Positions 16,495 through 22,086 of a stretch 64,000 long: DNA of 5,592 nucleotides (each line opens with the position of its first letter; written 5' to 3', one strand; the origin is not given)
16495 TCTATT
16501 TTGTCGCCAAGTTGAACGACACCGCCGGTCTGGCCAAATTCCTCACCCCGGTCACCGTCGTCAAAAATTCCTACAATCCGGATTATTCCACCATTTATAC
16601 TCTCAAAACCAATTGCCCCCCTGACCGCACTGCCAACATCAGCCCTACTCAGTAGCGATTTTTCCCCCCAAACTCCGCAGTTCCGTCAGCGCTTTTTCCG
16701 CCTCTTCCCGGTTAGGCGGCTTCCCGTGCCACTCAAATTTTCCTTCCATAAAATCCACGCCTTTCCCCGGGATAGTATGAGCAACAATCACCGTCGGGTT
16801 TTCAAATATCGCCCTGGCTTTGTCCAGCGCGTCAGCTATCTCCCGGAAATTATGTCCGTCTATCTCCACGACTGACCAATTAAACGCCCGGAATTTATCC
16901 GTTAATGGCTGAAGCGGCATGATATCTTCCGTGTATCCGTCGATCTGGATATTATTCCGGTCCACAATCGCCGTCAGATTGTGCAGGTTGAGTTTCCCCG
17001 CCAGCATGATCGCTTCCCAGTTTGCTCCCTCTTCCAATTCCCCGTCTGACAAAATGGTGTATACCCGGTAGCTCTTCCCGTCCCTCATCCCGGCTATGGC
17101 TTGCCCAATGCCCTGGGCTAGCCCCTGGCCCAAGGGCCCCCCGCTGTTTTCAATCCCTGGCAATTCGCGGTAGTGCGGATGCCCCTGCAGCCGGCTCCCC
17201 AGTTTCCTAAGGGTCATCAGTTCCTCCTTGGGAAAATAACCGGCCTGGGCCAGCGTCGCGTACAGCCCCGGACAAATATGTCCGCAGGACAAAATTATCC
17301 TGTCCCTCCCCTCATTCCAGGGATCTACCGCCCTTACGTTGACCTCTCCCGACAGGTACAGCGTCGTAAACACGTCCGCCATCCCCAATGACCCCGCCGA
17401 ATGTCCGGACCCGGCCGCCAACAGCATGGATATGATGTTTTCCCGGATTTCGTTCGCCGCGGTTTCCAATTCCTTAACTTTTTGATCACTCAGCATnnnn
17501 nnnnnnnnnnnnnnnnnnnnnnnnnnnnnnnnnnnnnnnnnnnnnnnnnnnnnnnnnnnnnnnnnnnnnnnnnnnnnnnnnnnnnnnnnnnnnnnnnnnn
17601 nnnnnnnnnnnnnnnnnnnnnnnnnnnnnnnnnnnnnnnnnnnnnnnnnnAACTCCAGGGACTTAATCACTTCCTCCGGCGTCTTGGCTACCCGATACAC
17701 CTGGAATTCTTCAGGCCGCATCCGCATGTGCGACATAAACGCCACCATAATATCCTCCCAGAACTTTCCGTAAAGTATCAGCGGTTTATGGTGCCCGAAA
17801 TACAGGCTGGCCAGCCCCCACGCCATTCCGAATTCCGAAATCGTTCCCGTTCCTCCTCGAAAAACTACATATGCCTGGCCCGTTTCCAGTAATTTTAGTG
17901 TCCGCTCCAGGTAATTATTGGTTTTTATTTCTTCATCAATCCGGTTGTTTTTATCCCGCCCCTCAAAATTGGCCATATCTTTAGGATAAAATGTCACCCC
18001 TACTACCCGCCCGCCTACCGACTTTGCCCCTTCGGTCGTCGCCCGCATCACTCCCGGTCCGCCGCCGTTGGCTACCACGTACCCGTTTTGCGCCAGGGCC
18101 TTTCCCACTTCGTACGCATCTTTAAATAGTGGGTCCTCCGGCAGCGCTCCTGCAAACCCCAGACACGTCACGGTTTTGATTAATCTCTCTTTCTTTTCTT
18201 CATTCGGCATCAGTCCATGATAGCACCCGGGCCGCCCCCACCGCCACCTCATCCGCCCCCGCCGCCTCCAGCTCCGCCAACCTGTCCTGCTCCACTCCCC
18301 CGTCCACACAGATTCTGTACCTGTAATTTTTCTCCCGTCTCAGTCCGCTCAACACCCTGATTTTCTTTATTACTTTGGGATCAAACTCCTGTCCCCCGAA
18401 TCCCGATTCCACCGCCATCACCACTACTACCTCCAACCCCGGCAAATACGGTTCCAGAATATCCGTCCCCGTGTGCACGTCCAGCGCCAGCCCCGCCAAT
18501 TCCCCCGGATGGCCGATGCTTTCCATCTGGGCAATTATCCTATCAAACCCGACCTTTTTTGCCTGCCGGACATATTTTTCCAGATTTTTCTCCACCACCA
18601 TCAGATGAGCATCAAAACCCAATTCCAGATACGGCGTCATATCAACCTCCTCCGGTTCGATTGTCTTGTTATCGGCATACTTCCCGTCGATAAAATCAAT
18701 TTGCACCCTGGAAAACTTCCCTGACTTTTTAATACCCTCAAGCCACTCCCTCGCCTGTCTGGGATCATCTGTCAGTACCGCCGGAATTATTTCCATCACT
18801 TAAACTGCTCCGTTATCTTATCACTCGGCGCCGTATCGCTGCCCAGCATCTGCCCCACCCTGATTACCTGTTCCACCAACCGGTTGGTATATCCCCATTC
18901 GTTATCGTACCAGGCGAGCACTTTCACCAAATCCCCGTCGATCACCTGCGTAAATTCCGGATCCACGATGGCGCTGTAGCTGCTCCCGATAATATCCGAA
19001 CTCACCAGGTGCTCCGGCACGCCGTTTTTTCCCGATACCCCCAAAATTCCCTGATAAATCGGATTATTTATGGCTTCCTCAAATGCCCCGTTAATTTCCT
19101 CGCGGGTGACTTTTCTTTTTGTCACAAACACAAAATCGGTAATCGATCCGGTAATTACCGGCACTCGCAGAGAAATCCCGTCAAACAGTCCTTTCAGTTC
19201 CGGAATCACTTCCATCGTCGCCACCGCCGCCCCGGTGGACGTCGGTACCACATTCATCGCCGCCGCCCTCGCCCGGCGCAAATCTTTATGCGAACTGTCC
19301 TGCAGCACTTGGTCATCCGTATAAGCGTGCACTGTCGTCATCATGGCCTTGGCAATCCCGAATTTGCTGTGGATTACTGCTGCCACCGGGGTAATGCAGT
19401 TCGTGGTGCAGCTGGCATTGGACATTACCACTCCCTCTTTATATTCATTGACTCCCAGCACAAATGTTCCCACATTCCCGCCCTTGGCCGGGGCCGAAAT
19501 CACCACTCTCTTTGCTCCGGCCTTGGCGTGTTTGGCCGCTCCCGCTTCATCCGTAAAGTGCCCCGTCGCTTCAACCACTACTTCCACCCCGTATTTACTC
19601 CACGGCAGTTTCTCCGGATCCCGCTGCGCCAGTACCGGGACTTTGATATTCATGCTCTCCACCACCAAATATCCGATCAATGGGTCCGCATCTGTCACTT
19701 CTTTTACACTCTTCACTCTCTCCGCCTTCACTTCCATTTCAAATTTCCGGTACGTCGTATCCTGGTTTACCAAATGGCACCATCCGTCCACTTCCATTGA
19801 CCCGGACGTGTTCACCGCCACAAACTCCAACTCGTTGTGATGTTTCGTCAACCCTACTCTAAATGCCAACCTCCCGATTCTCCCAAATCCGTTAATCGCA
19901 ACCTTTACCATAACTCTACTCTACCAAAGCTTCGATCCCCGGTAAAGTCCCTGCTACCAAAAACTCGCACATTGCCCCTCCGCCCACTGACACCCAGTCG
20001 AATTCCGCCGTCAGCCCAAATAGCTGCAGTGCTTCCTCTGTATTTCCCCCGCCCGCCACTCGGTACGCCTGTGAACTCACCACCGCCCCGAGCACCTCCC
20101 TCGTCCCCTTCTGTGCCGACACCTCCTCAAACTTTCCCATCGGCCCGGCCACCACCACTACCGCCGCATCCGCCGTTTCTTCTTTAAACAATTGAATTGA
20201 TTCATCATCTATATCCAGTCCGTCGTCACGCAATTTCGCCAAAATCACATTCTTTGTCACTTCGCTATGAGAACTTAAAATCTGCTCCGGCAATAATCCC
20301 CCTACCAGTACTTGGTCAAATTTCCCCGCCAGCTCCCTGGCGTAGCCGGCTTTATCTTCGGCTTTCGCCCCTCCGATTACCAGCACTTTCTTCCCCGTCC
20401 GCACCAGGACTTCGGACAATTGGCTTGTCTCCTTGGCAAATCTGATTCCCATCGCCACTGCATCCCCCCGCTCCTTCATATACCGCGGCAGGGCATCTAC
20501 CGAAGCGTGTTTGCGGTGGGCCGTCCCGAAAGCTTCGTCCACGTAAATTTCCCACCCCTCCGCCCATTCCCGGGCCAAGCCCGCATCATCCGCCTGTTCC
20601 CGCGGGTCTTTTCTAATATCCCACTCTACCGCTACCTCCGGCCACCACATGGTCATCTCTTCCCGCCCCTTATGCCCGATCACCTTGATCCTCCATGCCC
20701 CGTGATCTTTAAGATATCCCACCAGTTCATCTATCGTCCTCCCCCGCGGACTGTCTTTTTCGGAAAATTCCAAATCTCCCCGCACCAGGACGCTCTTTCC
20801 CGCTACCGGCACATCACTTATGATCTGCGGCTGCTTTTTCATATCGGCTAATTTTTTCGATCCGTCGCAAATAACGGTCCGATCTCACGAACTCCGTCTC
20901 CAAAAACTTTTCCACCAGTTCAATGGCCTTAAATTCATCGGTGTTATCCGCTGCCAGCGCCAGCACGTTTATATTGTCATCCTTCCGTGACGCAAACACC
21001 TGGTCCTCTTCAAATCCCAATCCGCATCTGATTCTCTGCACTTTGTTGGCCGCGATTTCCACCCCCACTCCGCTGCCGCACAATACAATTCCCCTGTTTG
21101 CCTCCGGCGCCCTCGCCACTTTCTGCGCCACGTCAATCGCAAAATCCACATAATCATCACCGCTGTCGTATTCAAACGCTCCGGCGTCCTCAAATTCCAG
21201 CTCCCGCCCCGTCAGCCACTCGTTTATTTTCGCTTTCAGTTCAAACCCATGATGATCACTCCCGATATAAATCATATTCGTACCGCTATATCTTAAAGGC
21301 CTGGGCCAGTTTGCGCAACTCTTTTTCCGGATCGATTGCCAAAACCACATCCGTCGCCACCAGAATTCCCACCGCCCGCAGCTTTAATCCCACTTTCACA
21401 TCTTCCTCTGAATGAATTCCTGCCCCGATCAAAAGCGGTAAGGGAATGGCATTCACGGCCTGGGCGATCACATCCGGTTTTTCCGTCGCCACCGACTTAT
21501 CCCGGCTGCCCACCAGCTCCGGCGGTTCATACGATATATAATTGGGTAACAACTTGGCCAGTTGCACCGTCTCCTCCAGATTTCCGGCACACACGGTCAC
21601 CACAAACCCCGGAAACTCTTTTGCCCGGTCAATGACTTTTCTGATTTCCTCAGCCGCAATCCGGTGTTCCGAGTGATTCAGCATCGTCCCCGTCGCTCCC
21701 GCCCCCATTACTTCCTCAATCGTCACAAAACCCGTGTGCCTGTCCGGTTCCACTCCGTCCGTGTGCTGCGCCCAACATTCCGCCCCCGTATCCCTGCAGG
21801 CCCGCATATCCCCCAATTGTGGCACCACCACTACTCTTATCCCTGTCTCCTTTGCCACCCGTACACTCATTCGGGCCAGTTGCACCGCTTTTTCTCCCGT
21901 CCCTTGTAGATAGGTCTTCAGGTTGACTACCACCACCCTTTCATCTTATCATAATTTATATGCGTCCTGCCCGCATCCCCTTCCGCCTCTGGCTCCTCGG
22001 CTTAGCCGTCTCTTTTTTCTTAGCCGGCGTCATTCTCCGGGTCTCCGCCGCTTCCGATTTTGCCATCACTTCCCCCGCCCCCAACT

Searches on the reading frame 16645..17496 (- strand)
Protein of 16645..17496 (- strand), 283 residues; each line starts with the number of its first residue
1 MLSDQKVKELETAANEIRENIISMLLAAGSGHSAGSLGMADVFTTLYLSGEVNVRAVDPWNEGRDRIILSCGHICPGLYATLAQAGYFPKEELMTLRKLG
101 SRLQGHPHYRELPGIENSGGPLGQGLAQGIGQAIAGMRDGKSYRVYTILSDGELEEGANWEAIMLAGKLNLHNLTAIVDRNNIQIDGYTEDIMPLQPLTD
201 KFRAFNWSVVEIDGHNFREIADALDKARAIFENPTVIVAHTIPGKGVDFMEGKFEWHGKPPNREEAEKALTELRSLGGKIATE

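Call 13: find_encoding_contigs(protein=window:16645-17496:-, flank=3000, max_places=10)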
Protein window:16645-17496:- (283 aa): 3 contigs read that carry it; 2 places shown.
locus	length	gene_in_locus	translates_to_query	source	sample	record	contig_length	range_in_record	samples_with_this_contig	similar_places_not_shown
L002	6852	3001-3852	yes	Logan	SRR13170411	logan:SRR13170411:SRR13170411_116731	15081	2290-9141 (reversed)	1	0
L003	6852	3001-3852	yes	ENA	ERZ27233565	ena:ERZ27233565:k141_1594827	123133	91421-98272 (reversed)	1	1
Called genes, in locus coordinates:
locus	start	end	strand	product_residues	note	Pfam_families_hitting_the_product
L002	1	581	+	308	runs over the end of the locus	PF00162:PGK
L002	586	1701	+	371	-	PF00044:Gp_dh_N, PF02800:Gp_dh_C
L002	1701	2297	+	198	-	PF00834:Ribul_P_3_epim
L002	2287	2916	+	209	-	PF18306:LDcluster4, PF03641:Lysine_decarbox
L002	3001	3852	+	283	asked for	PF13292:DXP_synthase_N, PF00456:Transketolase_N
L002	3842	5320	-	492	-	PF02366:PMT, PF13231:PMT_2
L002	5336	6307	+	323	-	PF02779:Transket_pyr, PF02780:Transketolase_C, PF17147:PFOR_II (weak)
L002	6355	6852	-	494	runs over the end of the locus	-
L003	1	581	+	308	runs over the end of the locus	PF00162:PGK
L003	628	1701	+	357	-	PF00044:Gp_dh_N, PF02800:Gp_dh_C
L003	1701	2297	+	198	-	PF00834:Ribul_P_3_epim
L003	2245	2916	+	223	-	PF18306:LDcluster4, PF03641:Lysine_decarbox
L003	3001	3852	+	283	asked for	PF13292:DXP_synthase_N, PF00456:Transketolase_N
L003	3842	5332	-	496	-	PF02366:PMT, PF13231:PMT_2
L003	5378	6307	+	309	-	PF02779:Transket_pyr, PF02780:Transketolase_C, PF17147:PFOR_II (weak)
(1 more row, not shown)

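Call 51: find_homologous_proteins(query=window:16645-17496:-, max_evalue=1e-60)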
Query window:16645-17496:- (283 aa): 7994 proteins with E <= 1e-60 among 8000 candidates; the best 120 are listed.
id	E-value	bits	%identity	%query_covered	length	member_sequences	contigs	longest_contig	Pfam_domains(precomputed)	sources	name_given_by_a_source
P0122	8.9e-188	640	100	100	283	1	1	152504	PF13292.12,PF00456.27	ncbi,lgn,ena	-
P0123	4.2e-151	520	80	99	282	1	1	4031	PF13292.12,PF00456.27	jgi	jgi:transketolase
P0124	1.1e-141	489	77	96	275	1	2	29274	PF13292.12,PF00456.27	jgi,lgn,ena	jgi:transketolase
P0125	1.9e-141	488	73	100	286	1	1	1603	PF13292.12,PF00676.26,PF00456.27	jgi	jgi:transketolase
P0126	3.7e-141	487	74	100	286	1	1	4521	PF13292.12,PF00676.26,PF00456.27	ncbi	-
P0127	7.9e-141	486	77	96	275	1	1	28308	PF13292.12,PF00456.27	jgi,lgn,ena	-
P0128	1.1e-140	486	72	100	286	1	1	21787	PF13292.12,PF00676.26,PF00456.27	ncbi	-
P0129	1.9e-140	485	73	100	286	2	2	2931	PF13292.12,PF00676.26,PF00456.27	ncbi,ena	-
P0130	6.1e-140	483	73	100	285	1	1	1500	PF13292.12,PF00456.27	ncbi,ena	-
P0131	7.4e-140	483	74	100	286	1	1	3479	PF13292.12,PF00456.27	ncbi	-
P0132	1.2e-139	482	73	100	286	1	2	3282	PF13292.12,PF00676.26,PF00456.27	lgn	-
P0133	4.4e-139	480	72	100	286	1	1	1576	PF13292.12,PF00676.26,PF00456.27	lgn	-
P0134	7.1e-139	480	72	100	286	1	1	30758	PF13292.12,PF00676.26,PF00456.27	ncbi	-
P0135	9.9e-139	479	74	100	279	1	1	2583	PF13292.12,PF00456.27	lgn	-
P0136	5.8e-138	477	73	100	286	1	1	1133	PF13292.12,PF00456.27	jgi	jgi:transketolase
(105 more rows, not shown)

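Call 52: find_encoding_contigs(protein=P0123, flank=1500, max_places=2)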
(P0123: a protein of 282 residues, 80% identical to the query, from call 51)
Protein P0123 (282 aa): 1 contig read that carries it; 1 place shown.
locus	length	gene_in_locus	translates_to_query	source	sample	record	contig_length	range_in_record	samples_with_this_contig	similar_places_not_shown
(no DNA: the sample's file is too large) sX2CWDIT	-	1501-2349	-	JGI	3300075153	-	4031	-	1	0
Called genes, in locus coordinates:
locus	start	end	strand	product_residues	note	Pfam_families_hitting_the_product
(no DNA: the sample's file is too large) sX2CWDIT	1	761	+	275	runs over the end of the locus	-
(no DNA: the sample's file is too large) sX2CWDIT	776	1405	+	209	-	PF18306:LDcluster4, PF03641:Lysine_decarbox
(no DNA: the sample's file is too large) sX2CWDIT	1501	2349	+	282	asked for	PF13292:DXP_synthase_N (weak), PF00456:Transketolase_N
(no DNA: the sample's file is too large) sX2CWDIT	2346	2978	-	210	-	?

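Call 53: find_encoding_contigs(protein=P0124, flank=10000, max_places=2)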
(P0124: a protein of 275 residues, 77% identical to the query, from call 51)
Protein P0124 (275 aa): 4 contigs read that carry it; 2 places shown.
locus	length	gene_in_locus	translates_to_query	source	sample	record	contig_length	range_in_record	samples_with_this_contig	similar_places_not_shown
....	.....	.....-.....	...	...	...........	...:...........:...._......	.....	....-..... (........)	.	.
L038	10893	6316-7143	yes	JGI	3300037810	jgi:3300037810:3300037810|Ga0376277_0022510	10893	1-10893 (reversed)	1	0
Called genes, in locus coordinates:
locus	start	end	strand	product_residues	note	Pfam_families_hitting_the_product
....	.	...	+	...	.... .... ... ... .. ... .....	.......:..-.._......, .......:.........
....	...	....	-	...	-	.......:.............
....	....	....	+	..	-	-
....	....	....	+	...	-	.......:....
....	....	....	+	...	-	-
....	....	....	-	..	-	-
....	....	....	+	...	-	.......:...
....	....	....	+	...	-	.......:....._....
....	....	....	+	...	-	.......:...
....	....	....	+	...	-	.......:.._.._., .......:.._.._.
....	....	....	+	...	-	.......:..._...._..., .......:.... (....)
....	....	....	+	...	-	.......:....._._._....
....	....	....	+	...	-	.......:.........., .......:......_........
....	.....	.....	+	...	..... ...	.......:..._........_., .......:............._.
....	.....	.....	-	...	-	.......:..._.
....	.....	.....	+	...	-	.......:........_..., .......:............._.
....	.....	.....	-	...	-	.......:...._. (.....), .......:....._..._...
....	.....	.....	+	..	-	-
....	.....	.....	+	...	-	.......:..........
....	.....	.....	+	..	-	-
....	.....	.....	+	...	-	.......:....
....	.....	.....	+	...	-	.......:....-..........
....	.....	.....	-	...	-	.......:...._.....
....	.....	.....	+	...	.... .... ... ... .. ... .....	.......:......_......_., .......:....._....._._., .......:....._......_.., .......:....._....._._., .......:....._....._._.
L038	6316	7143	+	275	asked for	PF13292:DXP_synthase_N, PF00456:Transketolase_N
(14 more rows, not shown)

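Call 64: list_cluster_members(proteins=[L027:976-1596:-, L027:76-906:-, L029:6057-7835:-, L029:4901-5920:+, window:16645-17496:-, window:1098-1547:-])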
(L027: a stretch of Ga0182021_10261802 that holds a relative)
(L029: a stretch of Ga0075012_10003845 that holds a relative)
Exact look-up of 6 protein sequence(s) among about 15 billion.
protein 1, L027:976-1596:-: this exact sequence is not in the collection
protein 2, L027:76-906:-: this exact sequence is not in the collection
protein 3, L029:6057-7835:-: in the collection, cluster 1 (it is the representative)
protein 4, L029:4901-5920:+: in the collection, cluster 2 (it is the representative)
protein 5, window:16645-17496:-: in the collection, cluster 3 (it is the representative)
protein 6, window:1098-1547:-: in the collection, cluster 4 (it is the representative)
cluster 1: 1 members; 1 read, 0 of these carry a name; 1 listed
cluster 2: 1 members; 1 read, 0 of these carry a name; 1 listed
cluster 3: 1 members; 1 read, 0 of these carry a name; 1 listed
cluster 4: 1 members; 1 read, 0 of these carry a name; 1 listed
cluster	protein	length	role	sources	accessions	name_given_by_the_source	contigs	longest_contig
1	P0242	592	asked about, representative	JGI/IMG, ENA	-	-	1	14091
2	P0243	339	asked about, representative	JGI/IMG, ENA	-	-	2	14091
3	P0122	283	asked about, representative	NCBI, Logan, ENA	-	-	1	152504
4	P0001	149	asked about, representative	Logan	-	-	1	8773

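Call 67: find_encoding_contigs(protein=P0128, flank=10000, max_places=3)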
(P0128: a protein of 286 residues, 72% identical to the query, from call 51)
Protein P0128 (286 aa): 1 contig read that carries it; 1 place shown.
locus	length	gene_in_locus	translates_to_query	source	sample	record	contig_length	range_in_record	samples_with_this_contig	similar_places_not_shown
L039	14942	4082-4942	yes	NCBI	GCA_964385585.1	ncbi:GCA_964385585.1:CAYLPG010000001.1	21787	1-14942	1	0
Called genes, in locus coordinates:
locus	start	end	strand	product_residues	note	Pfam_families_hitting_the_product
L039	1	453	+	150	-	?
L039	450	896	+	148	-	PF02502:LacAB_rpiB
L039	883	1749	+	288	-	PF00162:PGK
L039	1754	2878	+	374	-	-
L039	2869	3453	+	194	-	PF00834:Ribul_P_3_epim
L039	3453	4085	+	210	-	PF18306:LDcluster4, PF03641:Lysine_decarbox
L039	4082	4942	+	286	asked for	PF13292:DXP_synthase_N, PF00456:Transketolase_N, PF00676:E1_dh (weak)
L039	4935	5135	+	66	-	-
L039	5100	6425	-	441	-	PF13231:PMT_2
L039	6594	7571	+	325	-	PF02779:Transket_pyr, PF02780:Transketolase_C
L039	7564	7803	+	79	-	-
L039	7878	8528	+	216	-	-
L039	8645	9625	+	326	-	PF00294:PfkB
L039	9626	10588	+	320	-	PF00389:2-Hacid_dh, PF03446:NAD_binding_2 (faint), PF02826:2-Hacid_dh_C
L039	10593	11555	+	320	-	PF13354:Beta-lactamase2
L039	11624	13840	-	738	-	-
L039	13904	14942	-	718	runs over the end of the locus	PF00912:Transgly, PF00905:Transpeptidase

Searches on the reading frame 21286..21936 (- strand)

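Call 85: search_protein_families(library=pfam, proteins=[window:21286-21936:-], max_evalue=0.0001)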
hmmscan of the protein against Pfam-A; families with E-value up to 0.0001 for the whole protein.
window:21286-21936:- (216 aa): 1 family
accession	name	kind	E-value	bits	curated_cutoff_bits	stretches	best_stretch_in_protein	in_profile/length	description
PF00121.24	TIM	-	2.9e-20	73.2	20.1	1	1-198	2-233/245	Triosephosphate isomerase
